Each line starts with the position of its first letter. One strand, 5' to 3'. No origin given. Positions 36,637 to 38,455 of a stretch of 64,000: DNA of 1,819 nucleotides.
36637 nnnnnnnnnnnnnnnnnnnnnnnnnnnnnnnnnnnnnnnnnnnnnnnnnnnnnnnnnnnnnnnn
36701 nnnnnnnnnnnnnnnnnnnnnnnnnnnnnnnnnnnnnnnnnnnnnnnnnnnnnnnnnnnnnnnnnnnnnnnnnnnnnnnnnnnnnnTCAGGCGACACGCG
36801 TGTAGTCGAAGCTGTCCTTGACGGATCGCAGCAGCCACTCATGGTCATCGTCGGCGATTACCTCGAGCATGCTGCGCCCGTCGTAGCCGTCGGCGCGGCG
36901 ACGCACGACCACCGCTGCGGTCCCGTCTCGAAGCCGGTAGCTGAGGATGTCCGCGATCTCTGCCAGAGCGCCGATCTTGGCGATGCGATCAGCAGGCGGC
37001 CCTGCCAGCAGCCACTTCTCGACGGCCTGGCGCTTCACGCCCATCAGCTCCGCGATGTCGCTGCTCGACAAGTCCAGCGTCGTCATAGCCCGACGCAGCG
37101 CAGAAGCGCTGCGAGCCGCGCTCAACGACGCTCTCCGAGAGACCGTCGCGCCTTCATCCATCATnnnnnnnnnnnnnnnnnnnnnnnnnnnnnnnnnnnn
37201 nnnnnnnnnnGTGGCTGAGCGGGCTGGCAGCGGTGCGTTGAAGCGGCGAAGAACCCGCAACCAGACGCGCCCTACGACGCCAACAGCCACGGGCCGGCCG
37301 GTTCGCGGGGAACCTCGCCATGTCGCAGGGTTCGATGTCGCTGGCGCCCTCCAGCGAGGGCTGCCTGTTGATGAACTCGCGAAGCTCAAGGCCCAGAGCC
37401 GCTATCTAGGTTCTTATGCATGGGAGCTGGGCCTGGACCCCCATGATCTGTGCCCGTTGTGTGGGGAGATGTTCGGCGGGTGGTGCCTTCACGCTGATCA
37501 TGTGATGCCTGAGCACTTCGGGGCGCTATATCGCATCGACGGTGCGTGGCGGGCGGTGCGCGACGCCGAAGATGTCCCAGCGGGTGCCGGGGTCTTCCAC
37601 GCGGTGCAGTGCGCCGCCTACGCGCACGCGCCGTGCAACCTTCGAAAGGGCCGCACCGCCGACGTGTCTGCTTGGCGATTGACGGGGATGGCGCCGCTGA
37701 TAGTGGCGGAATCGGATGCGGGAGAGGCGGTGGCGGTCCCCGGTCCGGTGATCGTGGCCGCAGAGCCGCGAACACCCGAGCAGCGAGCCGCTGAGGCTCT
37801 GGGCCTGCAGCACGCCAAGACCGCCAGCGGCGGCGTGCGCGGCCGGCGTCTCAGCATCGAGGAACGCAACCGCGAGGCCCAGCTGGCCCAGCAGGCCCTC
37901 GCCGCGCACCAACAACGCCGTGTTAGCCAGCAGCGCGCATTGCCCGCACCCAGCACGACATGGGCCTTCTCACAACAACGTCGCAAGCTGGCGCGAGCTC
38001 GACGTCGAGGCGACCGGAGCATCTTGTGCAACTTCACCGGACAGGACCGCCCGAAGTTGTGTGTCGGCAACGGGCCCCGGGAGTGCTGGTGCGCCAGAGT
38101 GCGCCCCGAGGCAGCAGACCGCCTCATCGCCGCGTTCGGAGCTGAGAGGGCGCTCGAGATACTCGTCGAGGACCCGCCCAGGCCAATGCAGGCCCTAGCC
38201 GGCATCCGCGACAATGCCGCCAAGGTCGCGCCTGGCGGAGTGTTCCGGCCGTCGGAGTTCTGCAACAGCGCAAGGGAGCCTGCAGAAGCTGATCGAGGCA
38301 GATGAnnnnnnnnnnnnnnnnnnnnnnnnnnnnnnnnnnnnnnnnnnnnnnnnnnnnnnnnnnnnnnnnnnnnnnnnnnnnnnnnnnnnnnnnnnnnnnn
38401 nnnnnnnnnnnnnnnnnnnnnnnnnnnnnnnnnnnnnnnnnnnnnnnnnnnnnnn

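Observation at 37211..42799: Unrecognised 1198-aa protein with a C-terminal PD-(D/E)xK motif, flanked by an HNH protein and a divergent RNase HI: a candidate nucleic-acid-targeting module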

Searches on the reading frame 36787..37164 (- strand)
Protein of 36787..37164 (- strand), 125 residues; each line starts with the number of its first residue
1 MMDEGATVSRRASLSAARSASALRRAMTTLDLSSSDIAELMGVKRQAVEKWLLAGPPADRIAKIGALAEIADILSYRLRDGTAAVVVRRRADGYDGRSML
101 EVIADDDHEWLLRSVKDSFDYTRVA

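Call 6: search_protein_families(library=pfam, proteins=[window:36787-37164:-], max_evalue=1)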
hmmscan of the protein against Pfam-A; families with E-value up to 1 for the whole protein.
window:36787-37164:- (125 aa): 11 families
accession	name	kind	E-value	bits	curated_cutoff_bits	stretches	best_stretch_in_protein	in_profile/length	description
PF15943.11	YdaS_toxin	-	0.00052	20.2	30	1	34-67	11-46/65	Bacterial toxin YdaS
PF08281.18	Sigma70_r4_2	-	0.00073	19.6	25.7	1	30-52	25-47/54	Sigma-70, region 4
PF10471.14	ANAPC_CDC26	-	0.0097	17.2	24.5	1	23-48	2-27/74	Anaphase-promoting complex APC subunit CDC26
PF17762.8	HTH_ParB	-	0.03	14.9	22.6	1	14-50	3-39/102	ParB HTH domain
PF01381.28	HTH_3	-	0.03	14.8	23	1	23-54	1-32/55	Helix-turn-helix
PF13384.12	HTH_23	-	0.034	14.4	24.6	1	28-52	16-38/50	Homeodomain-like domain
PF13518.12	HTH_28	-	0.04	14.4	25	1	24-52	7-33/52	Helix-turn-helix domain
PF02190.22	LON_substr_bdg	-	0.045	14.1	28.7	1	15-88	23-87/200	ATP-dependent protease La (LON) substrate-binding domain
PF13545.12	HTH_Crp_2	-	0.087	13.2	27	1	26-50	17-41/70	Crp-like helix-turn-helix domain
PF04297.20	UPF0122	-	0.11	13.2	22.7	1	29-49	31-51/101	Putative helix-turn-helix protein, YlxM / p13 like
PF12802.13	MarR_2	-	0.11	13.1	27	0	32-48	21-37/61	MarR family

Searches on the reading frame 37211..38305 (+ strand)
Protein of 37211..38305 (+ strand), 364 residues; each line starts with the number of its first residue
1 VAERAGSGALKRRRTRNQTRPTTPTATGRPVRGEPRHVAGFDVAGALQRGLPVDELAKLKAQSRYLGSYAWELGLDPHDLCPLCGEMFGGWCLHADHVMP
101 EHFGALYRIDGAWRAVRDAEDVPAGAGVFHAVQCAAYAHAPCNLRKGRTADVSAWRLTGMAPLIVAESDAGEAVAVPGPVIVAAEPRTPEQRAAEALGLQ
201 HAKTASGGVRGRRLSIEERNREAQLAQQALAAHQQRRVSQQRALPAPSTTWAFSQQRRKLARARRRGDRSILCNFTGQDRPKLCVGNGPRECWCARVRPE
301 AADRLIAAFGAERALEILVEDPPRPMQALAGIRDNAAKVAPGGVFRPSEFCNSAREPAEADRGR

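Call 6: search_protein_families(library=pfam, proteins=[window:37211-38305:+], max_evalue=1)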
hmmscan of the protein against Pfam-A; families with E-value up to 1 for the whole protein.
window:37211-38305:+ (364 aa): 0 families

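Call 7: search_protein_families(library=padloc, proteins=[window:37211-38305:+], max_evalue=1)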
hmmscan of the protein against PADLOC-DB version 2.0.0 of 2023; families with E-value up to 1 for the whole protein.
window:37211-38305:+ (364 aa): 0 families

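Call 8: search_protein_families(library=ncbifam, proteins=[window:37211-38305:+], max_evalue=1)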
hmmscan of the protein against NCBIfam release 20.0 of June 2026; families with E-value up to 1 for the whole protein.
window:37211-38305:+ (364 aa): 0 families

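Call 43: search_protein_families(library=phrogs, proteins=[window:37211-38305:+], max_evalue=1)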
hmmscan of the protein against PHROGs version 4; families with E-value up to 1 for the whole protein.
window:37211-38305:+ (364 aa): 3 families
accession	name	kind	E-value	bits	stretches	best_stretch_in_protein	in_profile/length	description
phrog_2118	-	DNA, RNA and nucleotide metabolism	0.23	12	1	81-156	179-230/301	HNH endonuclease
phrog_20036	-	unknown function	0.27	12.1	1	84-138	46-100/103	-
phrog_338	-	DNA, RNA and nucleotide metabolism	0.35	11.2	0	77-149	206-262/340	HNH endonuclease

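Call 56: find_homologous_proteins(query=window:37211-38305:+)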
Query window:37211-38305:+ (364 aa): 23 proteins with E <= 0.001 among 8000 candidates.
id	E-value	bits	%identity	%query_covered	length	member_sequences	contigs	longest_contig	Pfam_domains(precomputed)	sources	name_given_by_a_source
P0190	1.9e-196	671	84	97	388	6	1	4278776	-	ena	-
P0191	4.0e-194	663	84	96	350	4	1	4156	-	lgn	-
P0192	1.3e-191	655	82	97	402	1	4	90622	-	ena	-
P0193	3.1e-187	641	85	90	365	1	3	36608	-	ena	-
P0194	1.6e-180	618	91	81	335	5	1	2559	-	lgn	-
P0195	2.1e-179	615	81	92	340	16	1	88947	-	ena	-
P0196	2.8e-175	601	80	89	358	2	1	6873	-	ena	-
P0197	5.7e-173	594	75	96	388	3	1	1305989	-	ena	-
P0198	1.4e-172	592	79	92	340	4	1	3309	-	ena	-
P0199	4.6e-169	581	83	82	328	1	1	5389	-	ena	-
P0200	1.2e-160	553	75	93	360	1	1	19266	-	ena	-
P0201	2.5e-150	519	71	96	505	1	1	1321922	-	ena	-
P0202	3.1e-144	499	69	96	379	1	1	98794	-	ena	-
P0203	5.4e-138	479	79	76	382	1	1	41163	-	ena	-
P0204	1.2e-136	474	85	70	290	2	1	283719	-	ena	-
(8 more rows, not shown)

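Call 57: find_encoding_contigs(protein=P0190, flank=7000, max_places=2)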
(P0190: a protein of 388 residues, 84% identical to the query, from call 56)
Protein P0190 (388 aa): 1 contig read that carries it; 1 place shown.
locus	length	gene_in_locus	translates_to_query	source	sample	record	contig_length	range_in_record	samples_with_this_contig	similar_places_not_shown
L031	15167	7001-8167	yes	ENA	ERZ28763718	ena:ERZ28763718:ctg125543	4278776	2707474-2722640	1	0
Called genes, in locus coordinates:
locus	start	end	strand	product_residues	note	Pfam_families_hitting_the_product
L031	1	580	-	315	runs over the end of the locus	PF00291:PALP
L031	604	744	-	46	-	-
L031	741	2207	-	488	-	PF07690:MFS_1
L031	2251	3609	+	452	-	PF01575:MaoC_dehydratas, PF00561:Abhydrolase_1, PF12146:Hydrolase_4, PF12697:Abhydrolase_6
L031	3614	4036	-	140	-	PF14464:Prok-JAB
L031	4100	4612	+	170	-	PF01668:SmpB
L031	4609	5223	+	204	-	PF04193:PQ-loop (weak)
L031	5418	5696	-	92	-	PF05016:ParE_toxin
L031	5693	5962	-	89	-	PF02604:PhdYeFM_antitox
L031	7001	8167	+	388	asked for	-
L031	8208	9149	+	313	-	-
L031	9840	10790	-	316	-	PF14280:DUF4365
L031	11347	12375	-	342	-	-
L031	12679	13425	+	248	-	-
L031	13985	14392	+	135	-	-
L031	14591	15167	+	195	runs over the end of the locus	-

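Call 58: find_encoding_contigs(protein=P0197, flank=7000, max_places=2)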
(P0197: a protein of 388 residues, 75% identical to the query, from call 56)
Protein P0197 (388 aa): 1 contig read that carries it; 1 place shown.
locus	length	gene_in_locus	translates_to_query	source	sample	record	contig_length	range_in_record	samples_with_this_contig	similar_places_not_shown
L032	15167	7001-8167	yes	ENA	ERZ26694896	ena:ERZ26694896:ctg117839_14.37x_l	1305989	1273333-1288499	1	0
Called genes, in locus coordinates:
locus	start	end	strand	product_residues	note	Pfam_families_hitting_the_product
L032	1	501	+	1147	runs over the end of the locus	-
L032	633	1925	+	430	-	PF14690:Zn_ribbon_ISL3 (weak), PF01610:DDE_Tnp_ISL3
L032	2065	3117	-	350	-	PF00078:RVT_1, PF00680:RdRP_1, PF08388:GIIM (weak)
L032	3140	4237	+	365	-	-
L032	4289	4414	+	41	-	-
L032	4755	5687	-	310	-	-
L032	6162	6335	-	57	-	-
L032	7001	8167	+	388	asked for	-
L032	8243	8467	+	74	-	-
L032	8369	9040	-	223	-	-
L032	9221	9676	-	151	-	-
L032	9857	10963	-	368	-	PF10117:McrBC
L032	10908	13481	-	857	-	PF00004:AAA (weak), PF07728:AAA_5, PF13401:AAA_22, PF28529:McrB_lid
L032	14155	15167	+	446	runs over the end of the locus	PF13742:tRNA_anti_2, PF02601:Exonuc_VII_L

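Call 75: search_solved_structures(query=A5, max_evalue=10, show_alignments=2)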
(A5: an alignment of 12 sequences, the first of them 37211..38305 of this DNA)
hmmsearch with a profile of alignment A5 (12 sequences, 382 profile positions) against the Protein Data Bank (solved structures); distinct sequences matched with E-value up to 10: 0.

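Call 76: search_protein_families(library=pfam, alignment_id=A5, max_evalue=1)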
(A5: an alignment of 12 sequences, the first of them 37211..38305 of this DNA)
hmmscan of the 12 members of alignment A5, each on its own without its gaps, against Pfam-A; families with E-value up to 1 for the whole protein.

A. member 1, window:37211-38305:+ (364 aa): 0 families

B. families by the number of members that match (of 12 scanned): 1 family
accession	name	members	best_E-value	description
PF09702.15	Cas_Csa5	1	0.23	CRISPR-associated protein (Cas_Csa5)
